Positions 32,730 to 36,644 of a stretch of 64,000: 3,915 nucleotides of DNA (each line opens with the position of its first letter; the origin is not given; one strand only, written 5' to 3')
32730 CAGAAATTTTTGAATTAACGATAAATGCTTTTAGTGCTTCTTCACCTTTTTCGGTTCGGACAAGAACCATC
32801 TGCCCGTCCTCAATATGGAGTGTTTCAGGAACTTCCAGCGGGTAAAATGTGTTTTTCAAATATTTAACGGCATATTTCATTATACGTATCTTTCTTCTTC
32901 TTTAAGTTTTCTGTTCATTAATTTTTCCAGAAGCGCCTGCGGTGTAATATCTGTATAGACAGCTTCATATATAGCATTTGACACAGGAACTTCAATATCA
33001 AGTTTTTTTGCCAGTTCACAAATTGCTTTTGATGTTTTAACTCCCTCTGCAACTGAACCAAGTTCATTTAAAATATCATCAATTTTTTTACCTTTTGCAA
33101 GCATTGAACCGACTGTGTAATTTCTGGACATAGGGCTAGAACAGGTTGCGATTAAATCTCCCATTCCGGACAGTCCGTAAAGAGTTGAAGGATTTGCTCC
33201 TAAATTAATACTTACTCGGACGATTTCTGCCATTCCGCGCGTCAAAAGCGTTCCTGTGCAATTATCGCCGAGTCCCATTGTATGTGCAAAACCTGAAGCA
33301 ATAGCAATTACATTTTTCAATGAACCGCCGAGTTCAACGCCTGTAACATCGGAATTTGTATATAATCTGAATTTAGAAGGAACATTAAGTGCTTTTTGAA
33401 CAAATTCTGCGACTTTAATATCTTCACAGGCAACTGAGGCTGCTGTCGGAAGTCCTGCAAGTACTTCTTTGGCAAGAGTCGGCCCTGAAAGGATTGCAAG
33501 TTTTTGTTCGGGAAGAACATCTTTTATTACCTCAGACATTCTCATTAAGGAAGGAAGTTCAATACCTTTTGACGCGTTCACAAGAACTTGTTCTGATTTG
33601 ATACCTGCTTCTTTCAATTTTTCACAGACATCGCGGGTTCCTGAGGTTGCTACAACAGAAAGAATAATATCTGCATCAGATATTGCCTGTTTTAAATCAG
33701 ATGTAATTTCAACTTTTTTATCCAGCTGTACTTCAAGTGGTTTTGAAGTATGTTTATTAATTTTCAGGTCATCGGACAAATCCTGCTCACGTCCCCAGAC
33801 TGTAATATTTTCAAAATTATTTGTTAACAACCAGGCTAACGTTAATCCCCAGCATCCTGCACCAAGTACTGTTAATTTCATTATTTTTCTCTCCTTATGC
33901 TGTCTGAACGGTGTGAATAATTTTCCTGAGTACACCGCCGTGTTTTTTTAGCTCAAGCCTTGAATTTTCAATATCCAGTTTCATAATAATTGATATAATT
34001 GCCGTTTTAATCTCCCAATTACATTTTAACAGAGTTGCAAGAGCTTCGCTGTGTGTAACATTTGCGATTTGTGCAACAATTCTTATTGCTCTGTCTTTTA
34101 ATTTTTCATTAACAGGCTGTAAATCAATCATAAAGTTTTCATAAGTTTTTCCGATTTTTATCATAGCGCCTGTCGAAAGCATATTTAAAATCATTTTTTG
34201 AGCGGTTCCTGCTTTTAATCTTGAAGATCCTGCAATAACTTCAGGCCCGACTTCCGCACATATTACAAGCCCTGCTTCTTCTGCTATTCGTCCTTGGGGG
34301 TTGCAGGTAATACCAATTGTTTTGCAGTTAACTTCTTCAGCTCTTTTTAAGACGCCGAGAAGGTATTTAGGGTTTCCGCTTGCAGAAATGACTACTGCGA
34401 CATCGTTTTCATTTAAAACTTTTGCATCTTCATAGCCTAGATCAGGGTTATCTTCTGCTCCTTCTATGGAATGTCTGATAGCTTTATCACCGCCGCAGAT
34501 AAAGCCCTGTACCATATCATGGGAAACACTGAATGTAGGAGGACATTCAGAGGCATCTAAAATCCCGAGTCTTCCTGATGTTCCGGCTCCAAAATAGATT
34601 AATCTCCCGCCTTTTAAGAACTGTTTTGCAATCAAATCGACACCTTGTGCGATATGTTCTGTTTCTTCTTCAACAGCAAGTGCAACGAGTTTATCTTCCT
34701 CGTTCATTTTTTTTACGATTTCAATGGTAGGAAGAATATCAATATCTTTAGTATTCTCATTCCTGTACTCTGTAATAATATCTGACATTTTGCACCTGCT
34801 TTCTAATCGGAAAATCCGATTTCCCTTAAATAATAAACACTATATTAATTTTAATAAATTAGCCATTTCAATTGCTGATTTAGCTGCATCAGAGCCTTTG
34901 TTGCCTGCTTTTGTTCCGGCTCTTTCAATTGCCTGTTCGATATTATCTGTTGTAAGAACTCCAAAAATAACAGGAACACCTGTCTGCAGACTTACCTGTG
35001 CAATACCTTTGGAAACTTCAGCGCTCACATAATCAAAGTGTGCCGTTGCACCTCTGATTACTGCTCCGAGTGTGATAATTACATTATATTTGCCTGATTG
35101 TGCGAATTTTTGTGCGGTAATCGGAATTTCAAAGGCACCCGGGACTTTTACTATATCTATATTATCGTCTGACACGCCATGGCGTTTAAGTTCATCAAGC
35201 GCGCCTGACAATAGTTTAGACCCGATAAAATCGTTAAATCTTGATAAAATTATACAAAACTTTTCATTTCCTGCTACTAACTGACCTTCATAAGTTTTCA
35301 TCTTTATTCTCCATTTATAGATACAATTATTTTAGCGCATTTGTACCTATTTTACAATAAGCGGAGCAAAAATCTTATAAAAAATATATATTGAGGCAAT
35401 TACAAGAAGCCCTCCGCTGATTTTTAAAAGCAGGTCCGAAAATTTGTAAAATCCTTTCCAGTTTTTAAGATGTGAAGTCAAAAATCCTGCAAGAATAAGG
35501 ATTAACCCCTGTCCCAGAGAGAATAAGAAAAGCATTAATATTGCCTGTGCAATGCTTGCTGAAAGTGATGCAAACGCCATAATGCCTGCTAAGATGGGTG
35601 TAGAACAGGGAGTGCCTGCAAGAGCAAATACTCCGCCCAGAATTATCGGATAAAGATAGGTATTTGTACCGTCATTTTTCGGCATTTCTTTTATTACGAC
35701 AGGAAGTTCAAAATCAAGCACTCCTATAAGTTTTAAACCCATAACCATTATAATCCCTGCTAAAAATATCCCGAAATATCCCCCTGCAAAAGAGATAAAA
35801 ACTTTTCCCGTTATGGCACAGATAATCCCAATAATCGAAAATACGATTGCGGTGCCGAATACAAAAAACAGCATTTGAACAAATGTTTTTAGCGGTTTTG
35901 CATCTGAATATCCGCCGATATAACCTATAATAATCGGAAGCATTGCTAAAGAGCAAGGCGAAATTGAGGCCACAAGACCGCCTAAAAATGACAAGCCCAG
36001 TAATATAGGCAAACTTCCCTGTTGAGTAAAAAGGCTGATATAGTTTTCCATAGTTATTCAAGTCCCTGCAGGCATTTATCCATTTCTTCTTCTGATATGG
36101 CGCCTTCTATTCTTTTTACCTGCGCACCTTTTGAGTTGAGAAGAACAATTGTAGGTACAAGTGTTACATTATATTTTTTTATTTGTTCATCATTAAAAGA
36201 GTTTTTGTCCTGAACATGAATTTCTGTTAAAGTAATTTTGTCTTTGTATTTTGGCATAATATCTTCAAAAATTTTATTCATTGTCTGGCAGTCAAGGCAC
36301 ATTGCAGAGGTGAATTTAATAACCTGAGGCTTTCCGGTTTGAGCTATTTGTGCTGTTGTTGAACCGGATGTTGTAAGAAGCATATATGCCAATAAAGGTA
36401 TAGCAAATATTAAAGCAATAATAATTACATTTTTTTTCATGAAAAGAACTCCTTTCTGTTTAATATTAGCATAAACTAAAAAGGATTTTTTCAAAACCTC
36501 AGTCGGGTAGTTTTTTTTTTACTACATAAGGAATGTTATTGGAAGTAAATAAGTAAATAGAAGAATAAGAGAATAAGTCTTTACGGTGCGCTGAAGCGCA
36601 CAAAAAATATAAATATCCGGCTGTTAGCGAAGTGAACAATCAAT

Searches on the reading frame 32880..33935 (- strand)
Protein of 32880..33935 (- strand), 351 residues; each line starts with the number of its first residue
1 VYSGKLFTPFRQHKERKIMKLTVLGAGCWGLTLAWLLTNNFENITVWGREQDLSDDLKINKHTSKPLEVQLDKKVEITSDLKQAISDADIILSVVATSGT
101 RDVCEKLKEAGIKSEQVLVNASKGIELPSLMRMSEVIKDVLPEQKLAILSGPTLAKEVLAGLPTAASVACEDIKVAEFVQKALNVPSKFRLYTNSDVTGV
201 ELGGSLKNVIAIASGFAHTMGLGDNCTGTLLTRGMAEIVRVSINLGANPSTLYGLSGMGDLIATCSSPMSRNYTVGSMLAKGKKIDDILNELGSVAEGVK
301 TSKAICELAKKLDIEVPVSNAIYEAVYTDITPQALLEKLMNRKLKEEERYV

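Call 40: search_protein_families(library=pfam, proteins=[window:32880-33935:-], max_evalue=0.001)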
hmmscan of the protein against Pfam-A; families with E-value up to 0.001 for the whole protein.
window:32880-33935:- (351 aa): 5 families
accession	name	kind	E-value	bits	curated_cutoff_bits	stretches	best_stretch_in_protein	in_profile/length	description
PF07479.19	NAD_Gly3P_dh_C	-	3.7e-50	170.2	25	1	196-336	1-141/142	NAD-dependent glycerol-3-phosphate dehydrogenase C-terminus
PF01210.29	NAD_Gly3P_dh_N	-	3.8e-42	144.4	23.1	1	20-175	1-157/158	NAD-dependent glycerol-3-phosphate dehydrogenase N-terminus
PF20618.3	GPD_NAD_C_bact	-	1e-18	68.1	27.6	1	256-322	1-66/66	Bacterial GPD, NAD-dependent C-terminal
PF03435.24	Sacchrp_dh_NADP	-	6.2e-05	23.8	25.1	1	23-111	3-92/129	Saccharopine dehydrogenase NADP binding domain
PF03446.21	NAD_binding_2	-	0.0004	20.9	21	0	21-122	2-93/161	NAD binding domain of 6-phosphogluconate dehydrogenase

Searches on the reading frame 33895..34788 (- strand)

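Call 40: search_protein_families(library=pfam, proteins=[window:33895-34788:-], max_evalue=0.001)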
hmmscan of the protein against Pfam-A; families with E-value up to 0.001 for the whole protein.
window:33895-34788:- (297 aa): 5 families
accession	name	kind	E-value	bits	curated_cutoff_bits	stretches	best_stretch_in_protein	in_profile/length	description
PF22645.1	GKRP_SIS_N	-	3.8e-16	59.3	27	1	46-148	2-110/113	Glucokinase regulatory protein N-terminal SIS domain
PF01380.27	SIS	-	1.7e-11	44.5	25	1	112-204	38-128/131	SIS domain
PF13580.11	SIS_2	-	1.6e-09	38.3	27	1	35-161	10-137/138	SIS domain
PF22198.1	GKRP_SIS_2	-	1.3e-07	32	27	1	44-103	5-64/191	Glucokinase regulatory protein, second SIS domain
PF20741.3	GKRP-like_C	-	1.6e-07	32.2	27.7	1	217-261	1-45/100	C-terminal lid domain of glucokinase regulatory protein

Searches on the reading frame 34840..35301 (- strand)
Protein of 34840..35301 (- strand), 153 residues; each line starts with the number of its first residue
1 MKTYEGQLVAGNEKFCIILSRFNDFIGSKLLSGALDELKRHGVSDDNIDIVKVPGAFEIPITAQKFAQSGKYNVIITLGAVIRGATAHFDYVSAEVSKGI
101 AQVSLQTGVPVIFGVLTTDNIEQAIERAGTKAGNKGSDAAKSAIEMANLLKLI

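Call 40: search_protein_families(library=pfam, proteins=[window:34840-35301:-], max_evalue=0.001)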
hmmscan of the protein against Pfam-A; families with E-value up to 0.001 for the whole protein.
window:34840-35301:- (153 aa): 1 family
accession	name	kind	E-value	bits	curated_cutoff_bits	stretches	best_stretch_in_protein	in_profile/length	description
PF00885.24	DMRL_synthase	-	1.9e-60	203.2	26.7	1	14-151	3-139/139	6,7-dimethyl-8-ribityllumazine synthase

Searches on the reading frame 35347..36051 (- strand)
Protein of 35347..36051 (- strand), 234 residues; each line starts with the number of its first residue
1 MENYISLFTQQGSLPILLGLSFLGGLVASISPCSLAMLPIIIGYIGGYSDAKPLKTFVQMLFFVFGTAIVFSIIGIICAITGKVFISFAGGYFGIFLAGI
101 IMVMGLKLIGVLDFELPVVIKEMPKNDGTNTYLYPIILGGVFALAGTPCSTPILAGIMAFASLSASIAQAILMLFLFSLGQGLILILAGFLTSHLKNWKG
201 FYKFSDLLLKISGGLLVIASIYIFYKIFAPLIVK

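Call 40: search_protein_families(library=pfam, proteins=[window:35347-36051:-], max_evalue=0.001)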
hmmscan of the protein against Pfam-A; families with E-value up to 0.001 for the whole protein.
window:35347-36051:- (234 aa): 2 families
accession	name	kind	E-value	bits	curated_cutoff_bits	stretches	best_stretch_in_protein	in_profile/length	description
PF02683.22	DsbD_TM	-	4.6e-19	69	27.1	1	18-201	5-194/219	Cytochrome C biogenesis protein transmembrane domain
PF13386.12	DsbD_2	-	3.1e-10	40.7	24.9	1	22-222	3-199/199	Cytochrome C biogenesis protein transmembrane region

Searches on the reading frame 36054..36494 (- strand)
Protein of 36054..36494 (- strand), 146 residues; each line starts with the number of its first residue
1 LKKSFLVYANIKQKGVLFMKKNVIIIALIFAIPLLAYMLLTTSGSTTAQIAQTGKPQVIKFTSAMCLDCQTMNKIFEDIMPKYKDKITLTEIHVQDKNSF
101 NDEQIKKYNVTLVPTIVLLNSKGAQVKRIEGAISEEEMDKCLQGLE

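Call 40: search_protein_families(library=pfam, proteins=[window:36054-36494:-], max_evalue=0.001)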
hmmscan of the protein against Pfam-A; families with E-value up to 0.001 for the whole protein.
window:36054-36494:- (146 aa): 5 families
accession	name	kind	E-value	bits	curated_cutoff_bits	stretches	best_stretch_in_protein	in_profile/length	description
PF00085.26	Thioredoxin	-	1.3e-12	48.1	23.5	1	47-142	11-101/103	Thioredoxin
PF13098.12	Thioredoxin_2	-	7.8e-11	42.7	27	1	51-142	2-104/104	Thioredoxin-like domain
PF13899.12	Thioredoxin_7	-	2.2e-05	24.9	27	1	46-120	9-82/83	Thioredoxin-like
PF13192.12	Thioredoxin_3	-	0.00019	21.8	24.8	1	61-141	5-74/76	Thioredoxin domain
PF13728.12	TraF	-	0.00056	20.2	23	1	59-138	134-219/224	F plasmid transfer operon protein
